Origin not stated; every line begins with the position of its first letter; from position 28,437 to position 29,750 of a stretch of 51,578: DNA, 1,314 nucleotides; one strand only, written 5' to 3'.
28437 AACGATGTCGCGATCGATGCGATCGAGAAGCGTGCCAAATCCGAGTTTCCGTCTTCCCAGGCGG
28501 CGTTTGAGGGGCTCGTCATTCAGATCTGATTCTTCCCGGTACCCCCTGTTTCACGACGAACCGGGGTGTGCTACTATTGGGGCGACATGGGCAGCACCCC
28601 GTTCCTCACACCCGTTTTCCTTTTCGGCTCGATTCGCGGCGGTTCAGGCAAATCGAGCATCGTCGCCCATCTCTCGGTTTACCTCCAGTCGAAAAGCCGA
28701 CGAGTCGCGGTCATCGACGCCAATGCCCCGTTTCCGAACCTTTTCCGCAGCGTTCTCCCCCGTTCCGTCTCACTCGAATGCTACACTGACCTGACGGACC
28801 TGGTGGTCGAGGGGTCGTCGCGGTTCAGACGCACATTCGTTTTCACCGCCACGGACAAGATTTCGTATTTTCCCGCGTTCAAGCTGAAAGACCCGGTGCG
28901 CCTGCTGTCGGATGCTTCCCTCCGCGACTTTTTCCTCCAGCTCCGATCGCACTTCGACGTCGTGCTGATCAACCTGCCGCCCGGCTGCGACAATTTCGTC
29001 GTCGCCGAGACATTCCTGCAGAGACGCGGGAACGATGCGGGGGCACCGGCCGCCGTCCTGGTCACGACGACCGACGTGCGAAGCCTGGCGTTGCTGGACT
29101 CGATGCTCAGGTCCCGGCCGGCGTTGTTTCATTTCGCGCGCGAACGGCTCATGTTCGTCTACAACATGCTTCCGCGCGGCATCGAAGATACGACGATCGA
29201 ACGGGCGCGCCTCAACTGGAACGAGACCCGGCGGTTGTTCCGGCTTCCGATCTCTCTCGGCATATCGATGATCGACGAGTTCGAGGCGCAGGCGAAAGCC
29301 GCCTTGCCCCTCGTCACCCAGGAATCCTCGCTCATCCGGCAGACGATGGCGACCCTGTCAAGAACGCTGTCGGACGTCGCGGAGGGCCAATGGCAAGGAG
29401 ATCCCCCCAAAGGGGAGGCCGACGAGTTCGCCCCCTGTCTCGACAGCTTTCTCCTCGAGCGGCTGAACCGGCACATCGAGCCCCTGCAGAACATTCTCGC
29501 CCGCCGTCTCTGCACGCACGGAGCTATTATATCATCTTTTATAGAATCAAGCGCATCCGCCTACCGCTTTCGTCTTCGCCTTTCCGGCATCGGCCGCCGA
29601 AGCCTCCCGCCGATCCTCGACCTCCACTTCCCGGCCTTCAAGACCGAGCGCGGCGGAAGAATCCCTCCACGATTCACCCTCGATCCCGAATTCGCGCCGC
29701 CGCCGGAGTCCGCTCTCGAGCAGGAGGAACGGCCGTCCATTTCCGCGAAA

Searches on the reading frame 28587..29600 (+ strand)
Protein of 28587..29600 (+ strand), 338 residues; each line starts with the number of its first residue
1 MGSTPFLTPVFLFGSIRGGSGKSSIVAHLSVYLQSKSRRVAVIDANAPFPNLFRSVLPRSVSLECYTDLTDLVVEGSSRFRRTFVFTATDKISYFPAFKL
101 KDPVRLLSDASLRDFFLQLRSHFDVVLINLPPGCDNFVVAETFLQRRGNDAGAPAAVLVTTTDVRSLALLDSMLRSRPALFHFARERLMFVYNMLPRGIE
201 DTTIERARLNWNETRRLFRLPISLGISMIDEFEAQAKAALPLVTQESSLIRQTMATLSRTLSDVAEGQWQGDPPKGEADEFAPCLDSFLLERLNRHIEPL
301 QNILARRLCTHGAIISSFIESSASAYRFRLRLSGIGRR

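Call 30: search_solved_structures(query=window:28587-29600:+, max_evalue=1, show_alignments=2)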
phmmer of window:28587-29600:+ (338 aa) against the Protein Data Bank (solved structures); distinct sequences matched with E-value up to 1: 13.
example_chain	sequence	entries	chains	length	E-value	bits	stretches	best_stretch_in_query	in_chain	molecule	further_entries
1g3q_A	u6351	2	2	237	0.00017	24.5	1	15-135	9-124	CELL DIVISION INHIBITOR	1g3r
1hyq_A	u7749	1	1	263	0.00031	23.6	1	14-139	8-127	CELL DIVISION INHIBITOR (MIND-1)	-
1ion_A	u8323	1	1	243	0.00051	22.9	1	11-136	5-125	PROBABLE CELL DIVISION INHIBITOR MIND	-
6z0p_A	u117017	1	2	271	0.0016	21.3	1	17-134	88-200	BceF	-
6g2g_A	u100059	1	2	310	0.014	18.1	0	11-54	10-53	Cytosolic Fe-S cluster assembly factor CFD1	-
3kb1_A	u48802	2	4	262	0.15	14.8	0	15-52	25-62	Nucleotide-binding protein | Iron-sulfur cluster carrier protein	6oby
5u1g_D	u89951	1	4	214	0.15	14.7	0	11-48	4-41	ParA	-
4dzz_A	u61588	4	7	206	0.2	14.3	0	11-48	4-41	Plasmid partitioning protein ParF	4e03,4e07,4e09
2xj4_A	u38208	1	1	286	0.51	13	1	8-46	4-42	MIPZ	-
2xit_A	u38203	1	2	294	0.57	12.9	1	8-46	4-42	MIPZ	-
2xj9_A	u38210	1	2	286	0.77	12.4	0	8-45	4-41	MIPZ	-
2ph1_A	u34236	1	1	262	0.99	12.1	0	15-51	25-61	Nucleotide-binding protein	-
5j1j_A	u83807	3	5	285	1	12.1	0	15-139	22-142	Site-determining protein | Transcriptional antiactivator FleN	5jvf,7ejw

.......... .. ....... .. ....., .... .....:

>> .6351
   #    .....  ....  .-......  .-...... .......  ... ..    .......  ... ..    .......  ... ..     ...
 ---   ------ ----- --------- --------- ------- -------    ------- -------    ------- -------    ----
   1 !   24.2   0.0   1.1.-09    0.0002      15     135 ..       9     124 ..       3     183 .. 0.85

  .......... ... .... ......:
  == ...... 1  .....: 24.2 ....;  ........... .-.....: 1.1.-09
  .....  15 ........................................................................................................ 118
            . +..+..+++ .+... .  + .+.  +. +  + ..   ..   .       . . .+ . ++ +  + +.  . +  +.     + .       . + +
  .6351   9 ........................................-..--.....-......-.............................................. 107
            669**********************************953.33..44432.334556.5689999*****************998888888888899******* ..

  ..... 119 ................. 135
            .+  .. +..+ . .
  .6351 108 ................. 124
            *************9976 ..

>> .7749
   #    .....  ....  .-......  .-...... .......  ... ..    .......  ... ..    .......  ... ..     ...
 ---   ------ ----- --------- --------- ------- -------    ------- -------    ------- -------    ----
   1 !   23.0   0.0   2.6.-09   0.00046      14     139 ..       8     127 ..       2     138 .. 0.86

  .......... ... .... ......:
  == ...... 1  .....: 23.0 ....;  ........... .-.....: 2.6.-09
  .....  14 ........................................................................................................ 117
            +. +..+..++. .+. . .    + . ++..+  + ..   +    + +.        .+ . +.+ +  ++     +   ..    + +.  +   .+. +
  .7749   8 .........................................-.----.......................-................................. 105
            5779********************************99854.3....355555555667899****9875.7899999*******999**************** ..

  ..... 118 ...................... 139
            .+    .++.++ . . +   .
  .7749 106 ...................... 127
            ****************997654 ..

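Call 75: search_solved_structures(query=A7, max_evalue=0.1, show_alignments=1)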
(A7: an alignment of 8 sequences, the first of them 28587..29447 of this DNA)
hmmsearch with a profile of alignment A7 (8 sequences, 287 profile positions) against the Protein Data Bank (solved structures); distinct sequences matched with E-value up to 0.1: 34.
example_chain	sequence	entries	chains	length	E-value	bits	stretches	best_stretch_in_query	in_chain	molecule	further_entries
3bfv_A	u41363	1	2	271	2.3e-06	30.3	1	12-135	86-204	Membrane protein CapA1, Protein tyrosine kinase,Protein tyrosine kinase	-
4jmp_A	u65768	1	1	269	2.4e-06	30.2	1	12-135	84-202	C-terminal fragment of CapA, Protein tyrosine kinase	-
1g3q_A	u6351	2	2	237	1.5e-05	27.6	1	13-146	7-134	CELL DIVISION INHIBITOR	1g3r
1ion_A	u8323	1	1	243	2e-05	27.2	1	8-148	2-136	PROBABLE CELL DIVISION INHIBITOR MIND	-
4v03_A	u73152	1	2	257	2.1e-05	27.2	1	9-48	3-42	SITE-DETERMINING PROTEIN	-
3kb1_A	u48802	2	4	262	3.1e-05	26.6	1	15-50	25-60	Nucleotide-binding protein | Iron-sulfur cluster carrier protein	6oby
6z0p_A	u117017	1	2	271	3.9e-05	26.3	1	11-134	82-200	BceF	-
4jlv_A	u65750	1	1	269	5.1e-05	25.9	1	11-133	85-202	C-terminal fragment of Membrane protein CapA1, Putative uncharacterized protein capB1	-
6g2g_A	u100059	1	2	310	5.1e-05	25.9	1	8-51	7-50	Cytosolic Fe-S cluster assembly factor CFD1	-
2ved_A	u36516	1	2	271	5.7e-05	25.7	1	12-135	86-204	MEMBRANE PROTEIN CAPA1, PROTEIN TYROSINE KINASE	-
4v02_A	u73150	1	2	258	7e-05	25.4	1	9-47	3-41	SITE-DETERMINING PROTEIN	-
2ph1_A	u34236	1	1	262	0.00011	24.7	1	15-50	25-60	Nucleotide-binding protein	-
8zkc_A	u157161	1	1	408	0.00018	24.1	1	9-51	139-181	Iron-sulfur cluster carrier protein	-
6riq_C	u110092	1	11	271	0.00027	23.5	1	8-257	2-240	Site-determining protein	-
1hyq_A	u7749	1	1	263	0.00028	23.5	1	13-51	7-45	CELL DIVISION INHIBITOR (MIND-1)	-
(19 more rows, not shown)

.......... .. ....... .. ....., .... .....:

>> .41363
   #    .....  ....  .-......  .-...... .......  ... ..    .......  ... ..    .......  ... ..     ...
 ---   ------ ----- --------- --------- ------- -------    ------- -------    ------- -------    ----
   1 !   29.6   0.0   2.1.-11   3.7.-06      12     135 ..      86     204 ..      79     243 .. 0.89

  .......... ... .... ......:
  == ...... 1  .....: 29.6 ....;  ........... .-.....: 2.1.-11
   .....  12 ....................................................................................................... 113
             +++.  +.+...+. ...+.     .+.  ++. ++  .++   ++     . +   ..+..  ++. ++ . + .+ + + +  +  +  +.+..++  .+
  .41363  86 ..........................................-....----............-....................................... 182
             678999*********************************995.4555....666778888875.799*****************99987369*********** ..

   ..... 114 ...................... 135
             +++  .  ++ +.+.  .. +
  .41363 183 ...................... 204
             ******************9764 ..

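Call 90: find_related_loci(query=A8, collection=genome_contigs, flank=10000)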
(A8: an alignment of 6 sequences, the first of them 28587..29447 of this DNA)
Query A8 (287 aa) in genome_contigs; peptide patterns used: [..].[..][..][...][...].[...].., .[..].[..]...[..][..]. (x = any residue, [..] = any of these).
107 stretches matched a pattern; 25 encode a relative of the query (tblastn E <= 1e-3); 25 distinct loci.
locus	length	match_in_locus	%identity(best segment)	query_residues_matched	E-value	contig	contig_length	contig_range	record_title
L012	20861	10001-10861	97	1-287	0e+0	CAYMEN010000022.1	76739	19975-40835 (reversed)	MAG TPA_asm: uncultured bacterium isolate SRP263991_co7_86 genome assembly, contig: NODE_237_length_76739_cov_10.159277,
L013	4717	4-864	70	1-287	2e-127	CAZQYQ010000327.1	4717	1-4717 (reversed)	MAG TPA_asm: uncultured bacterium isolate SRP089250_co1_29 genome assembly, contig: NODE_36225_length_4717_cov_4.186401,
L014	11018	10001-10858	69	1-286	7e-125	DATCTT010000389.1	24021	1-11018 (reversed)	MAG TPA_asm: Candidatus Ozemobacteraceae bacterium isolate SMAG_U7338 k141_18091, whole genome shotgun sequence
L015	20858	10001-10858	69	1-286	2e-124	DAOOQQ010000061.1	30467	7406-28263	MAG TPA_asm: Candidatus Ozemobacteraceae bacterium isolate AMR_MDS_2567 NODE_1734_length_30467_cov_6.708207, whole genom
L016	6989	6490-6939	95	1-150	7e-92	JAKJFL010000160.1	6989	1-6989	MAG: Candidatus Riflebacteria bacterium isolate UR.bin127 UR_contig_35086, whole genome shotgun sequence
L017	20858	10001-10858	48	1-286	2e-88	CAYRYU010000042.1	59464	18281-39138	MAG TPA_asm: uncultured bacterium isolate binchicken_co66_92 genome assembly, contig: NODE_957_length_59464_cov_19.04830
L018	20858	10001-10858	49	1-286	8e-86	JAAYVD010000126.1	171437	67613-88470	MAG: Candidatus Riflebacteria bacterium isolate AS27yjCOA_28 123455_AS27, whole genome shotgun sequence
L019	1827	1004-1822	48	1-272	3e-84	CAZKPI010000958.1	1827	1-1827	MAG TPA_asm: uncultured bacterium isolate binchicken_co135_42 genome assembly, contig: NODE_43623_length_1827_cov_2.4125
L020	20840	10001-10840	47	1-278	1e-74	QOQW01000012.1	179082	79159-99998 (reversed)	MAG: Candidatus Ozemobacter sibiricus isolate BY5 NODE_84, whole genome shotgun sequence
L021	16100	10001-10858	44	1-287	1e-70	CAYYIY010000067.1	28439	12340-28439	MAG TPA_asm: uncultured bacterium isolate binchicken_co135_188 genome assembly, contig: NODE_3043_length_28439_cov_3.460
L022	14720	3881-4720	39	1-286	3e-63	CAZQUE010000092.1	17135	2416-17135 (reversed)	MAG TPA_asm: uncultured bacterium isolate SRP304446_co1_153 genome assembly, contig: NODE_2339_length_17135_cov_10.95661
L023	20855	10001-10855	38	1-286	3e-63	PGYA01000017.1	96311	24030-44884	MAG: Candidatus Riflebacteria bacterium HGW-Riflebacteria-2 bjp_ig2102_scaffold_310, whole genome shotgun sequence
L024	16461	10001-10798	38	1-265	4e-61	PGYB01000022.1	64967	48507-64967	MAG: Candidatus Riflebacteria bacterium HGW-Riflebacteria-1 bjp_ig2103_scaffold_264, whole genome shotgun sequence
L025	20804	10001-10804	39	1-267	5e-61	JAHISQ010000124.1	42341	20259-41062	MAG: Candidatus Riflebacteria bacterium isolate MM_PC_MetaG.mb.182 MM_PC_MetaG.mb.182_k141_1254541, whole genome shotgun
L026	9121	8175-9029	36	1-286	4e-61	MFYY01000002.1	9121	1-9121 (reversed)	MAG: Candidatus Riflebacteria bacterium GWC2_50_8 gwc2_scaffold_10317, whole genome shotgun sequence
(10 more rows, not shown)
